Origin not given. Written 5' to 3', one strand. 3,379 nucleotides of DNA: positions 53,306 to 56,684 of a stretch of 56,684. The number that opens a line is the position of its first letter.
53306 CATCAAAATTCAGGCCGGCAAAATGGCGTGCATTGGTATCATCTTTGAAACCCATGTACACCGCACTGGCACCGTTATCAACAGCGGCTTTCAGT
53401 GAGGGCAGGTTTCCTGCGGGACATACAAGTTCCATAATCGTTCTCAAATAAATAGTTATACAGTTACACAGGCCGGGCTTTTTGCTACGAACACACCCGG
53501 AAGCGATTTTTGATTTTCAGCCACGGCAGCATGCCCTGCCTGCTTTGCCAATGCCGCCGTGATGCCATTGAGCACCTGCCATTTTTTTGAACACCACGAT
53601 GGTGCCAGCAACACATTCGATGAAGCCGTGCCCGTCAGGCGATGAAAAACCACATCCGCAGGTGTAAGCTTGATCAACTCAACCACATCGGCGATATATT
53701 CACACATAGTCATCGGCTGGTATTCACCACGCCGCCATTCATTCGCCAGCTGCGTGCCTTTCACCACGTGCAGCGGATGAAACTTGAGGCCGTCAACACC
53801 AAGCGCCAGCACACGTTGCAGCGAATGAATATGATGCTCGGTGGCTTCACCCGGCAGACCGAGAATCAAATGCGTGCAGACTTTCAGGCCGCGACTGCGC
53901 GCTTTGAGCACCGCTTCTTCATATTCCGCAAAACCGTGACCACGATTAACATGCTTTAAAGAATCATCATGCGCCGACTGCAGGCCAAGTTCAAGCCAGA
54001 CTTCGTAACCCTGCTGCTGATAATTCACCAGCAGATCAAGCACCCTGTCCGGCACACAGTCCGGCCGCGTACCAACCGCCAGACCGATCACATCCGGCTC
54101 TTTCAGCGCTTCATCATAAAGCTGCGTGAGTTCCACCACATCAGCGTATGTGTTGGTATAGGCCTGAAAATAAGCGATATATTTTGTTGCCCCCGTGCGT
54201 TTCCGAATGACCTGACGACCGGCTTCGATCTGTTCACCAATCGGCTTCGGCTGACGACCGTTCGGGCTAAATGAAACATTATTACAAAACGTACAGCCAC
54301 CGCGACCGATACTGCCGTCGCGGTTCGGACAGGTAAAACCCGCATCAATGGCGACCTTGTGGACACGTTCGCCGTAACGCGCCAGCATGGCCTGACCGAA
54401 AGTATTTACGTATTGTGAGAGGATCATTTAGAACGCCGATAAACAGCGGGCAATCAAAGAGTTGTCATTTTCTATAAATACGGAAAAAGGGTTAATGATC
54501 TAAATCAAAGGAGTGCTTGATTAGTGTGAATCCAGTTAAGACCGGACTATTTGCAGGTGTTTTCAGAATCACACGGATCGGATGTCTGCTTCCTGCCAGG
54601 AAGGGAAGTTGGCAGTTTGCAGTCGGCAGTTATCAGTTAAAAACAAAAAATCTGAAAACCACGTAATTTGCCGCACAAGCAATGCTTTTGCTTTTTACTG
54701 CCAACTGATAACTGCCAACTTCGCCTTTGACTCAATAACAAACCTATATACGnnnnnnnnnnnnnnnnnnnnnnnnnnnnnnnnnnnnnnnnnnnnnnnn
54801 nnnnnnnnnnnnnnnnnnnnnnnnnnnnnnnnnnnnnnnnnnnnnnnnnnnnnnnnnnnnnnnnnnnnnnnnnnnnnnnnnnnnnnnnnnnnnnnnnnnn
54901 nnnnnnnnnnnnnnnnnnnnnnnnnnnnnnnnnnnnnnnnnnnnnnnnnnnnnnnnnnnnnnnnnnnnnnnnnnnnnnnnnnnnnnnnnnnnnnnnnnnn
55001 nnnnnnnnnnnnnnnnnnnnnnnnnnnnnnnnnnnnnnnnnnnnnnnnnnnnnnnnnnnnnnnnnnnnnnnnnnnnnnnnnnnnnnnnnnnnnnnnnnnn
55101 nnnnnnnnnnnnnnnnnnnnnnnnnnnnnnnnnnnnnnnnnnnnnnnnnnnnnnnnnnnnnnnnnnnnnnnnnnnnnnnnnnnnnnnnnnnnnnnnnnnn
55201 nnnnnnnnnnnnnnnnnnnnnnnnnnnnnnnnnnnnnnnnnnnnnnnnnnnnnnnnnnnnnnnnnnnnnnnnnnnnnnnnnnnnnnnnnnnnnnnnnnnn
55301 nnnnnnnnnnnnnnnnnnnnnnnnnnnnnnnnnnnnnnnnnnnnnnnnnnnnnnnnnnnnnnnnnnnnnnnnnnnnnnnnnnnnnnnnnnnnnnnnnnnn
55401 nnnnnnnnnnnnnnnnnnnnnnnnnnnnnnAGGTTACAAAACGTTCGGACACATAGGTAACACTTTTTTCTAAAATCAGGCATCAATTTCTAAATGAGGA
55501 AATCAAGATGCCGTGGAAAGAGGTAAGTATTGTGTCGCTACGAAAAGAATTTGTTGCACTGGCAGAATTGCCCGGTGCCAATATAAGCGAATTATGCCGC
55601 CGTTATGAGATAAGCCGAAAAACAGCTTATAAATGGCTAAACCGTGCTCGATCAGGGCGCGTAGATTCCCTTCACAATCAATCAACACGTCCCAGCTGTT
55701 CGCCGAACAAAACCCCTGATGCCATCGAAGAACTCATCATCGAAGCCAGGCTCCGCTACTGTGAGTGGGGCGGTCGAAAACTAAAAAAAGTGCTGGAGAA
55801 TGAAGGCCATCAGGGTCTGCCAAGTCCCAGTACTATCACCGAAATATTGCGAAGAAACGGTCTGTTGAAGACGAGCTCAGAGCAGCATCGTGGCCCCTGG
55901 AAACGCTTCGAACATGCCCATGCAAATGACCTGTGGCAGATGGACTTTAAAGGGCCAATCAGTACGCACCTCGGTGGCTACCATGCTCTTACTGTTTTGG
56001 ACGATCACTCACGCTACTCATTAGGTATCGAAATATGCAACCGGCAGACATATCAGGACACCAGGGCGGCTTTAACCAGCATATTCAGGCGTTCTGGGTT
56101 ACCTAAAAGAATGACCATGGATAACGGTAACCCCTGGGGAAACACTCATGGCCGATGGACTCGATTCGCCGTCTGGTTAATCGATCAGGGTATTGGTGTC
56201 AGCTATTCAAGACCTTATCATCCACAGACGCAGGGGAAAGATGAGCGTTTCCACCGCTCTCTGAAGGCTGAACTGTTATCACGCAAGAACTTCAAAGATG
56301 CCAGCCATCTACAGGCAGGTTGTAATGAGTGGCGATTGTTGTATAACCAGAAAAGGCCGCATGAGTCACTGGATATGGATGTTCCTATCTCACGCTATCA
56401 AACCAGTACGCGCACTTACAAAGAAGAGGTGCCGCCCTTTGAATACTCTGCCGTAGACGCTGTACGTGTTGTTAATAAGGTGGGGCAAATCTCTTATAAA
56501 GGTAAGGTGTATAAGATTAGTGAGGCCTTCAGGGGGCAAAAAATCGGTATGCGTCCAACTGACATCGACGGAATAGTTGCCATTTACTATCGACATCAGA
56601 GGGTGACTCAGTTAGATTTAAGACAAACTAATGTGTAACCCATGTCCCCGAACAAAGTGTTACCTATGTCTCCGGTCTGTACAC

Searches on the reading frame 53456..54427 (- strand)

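Call 107: search_protein_families(library=pfam, proteins=[window:53456-54427:-], max_evalue=0.00001)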
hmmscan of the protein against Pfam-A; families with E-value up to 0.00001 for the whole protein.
window:53456-54427:- (323 aa): 2 families
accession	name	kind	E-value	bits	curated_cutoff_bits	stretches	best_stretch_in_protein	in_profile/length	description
PF16199.10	Radical_SAM_C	-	3.7e-28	97.9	31.9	1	211-293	1-83/85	Radical_SAM C-terminal domain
PF04055.27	Radical_SAM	-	3.2e-19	70.1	29.5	1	43-201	9-161/166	Radical SAM superfamily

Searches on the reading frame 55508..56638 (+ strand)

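Call 107: search_protein_families(library=pfam, proteins=[window:55508-56638:+], max_evalue=0.00001)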
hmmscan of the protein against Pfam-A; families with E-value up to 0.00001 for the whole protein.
window:55508-56638:+ (376 aa): 7 families
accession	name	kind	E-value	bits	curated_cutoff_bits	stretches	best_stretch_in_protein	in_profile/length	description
PF13683.12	rve_3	-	4e-18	65.3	26.5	1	228-293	2-67/67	Integrase core domain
PF00665.32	rve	-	9.8e-18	64.7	32.6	1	137-239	2-102/102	Integrase core domain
PF13565.12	HTH_32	-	2.1e-12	47.8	33.7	1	39-114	1-73/73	Homeodomain-like domain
PF13551.12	HTH_29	-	2.6e-09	37.5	28.1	1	23-74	12-63/64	Winged helix-turn helix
PF13518.12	HTH_28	-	3e-09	37.2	25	1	23-62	12-51/52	Helix-turn-helix domain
PF13011.12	LZ_Tnp_IS481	-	2.7e-06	28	22.2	0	35-75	37-78/85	leucine-zipper of insertion element IS481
PF13384.12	HTH_23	-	6.3e-06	26.3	24.6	0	12-54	7-48/50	Homeodomain-like domain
